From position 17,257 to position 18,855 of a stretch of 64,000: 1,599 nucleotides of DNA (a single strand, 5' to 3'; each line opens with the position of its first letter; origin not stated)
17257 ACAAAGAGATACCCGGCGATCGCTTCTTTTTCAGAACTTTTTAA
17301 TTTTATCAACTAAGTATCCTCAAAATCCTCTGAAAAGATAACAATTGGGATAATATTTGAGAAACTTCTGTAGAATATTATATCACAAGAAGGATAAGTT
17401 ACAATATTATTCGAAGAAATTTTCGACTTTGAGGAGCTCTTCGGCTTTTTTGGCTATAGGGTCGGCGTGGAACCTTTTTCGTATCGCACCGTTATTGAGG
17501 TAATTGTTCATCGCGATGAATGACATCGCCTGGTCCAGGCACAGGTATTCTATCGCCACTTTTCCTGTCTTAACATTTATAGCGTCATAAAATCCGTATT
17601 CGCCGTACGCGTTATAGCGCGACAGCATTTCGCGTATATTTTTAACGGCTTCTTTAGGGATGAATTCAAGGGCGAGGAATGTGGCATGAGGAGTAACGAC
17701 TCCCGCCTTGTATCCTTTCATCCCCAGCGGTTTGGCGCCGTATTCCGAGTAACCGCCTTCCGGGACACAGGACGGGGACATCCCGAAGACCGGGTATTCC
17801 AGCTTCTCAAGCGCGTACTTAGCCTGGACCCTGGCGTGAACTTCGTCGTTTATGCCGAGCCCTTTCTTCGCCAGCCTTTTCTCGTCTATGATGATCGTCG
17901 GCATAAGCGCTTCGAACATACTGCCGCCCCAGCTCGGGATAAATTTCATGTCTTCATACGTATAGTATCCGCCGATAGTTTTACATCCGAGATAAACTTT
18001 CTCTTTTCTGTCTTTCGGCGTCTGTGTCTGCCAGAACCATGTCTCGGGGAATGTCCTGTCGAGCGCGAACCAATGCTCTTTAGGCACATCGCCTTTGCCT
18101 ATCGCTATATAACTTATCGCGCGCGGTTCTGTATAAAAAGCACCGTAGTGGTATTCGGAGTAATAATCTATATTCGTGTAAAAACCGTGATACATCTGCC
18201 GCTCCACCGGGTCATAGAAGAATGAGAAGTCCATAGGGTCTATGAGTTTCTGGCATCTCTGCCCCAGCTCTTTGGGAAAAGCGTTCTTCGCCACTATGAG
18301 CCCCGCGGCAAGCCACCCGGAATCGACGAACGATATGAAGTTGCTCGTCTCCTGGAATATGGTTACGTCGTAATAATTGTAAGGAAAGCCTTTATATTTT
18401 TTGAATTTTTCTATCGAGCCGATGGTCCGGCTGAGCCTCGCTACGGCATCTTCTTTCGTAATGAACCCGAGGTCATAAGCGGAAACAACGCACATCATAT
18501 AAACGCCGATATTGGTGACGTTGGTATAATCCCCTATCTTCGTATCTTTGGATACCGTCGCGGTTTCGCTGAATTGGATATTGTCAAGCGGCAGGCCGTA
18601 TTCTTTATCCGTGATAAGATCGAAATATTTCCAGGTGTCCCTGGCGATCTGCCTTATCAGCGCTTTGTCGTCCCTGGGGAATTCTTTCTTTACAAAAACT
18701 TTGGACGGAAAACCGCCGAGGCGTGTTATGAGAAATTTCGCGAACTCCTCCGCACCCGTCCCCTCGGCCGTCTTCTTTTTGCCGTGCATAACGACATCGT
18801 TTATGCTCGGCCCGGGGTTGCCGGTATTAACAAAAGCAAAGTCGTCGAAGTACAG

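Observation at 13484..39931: Beta-glucan (possibly beta-1,2-glucan) processing locus built from paralog families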

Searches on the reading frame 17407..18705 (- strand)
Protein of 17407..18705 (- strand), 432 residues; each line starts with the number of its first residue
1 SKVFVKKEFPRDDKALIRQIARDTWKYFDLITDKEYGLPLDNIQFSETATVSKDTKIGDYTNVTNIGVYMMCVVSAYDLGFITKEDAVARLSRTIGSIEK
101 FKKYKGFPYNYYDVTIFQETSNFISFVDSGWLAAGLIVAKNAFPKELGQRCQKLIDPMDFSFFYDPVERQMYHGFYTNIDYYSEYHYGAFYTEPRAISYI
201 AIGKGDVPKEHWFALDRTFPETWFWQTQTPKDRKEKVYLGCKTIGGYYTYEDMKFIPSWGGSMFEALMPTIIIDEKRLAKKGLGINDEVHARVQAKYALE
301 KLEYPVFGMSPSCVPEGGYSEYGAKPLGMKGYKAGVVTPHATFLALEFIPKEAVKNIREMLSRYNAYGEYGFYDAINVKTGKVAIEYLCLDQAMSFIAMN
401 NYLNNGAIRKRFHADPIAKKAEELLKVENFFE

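Call 97: find_homologous_proteins(query=window:17407-18705:-, max_evalue=1e-10)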
Query window:17407-18705:- (432 aa): 4384 proteins with E <= 1e-10 among 7941 candidates; the best 120 are listed.
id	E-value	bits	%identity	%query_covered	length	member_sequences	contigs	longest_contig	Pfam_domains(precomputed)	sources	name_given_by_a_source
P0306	9.5e-270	913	88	100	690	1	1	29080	PF10091.16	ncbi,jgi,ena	ncbi:MAG: glucoamylase family protein [Candidatus Omnitrophota bacterium]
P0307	3.5e-259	878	84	100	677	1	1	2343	PF10091.16,PF11329.15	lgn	-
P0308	1.3e-256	869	83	100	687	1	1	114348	PF10091.16,PF11329.15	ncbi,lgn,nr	ncbi:MAG: glucoamylase family protein [Candidatus Omnitrophica bacterium]|nr:glucoamylase family pro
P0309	2.2e-256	869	83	100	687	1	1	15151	PF10091.16,PF11329.15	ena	-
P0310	2.2e-255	865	83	100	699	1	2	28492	PF10091.16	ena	-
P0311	3.1e-255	865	84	100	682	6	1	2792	PF10091.16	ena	-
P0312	1.7e-254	863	82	100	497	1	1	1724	PF10091.16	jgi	jgi:hypothetical protein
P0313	2.9e-249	845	81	100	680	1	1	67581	PF10091.16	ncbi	-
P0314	3.0e-248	842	80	100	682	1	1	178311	PF10091.16,PF11329.15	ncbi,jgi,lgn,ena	ncbi:MAG: glucoamylase family protein [Candidatus Omnitrophota bacterium]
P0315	6.9e-246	834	81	100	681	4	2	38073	PF10091.16,PF11329.15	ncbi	-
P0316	7.9e-244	827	78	100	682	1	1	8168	PF10091.16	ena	-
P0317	9.8e-242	820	79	100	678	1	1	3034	PF10091.16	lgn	-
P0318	2.6e-241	819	78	100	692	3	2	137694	PF10091.16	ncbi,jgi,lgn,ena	-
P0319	2.8e-241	819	78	100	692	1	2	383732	PF10091.16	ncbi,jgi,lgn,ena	-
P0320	1.5e-240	816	76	100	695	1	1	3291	PF10091.16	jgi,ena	-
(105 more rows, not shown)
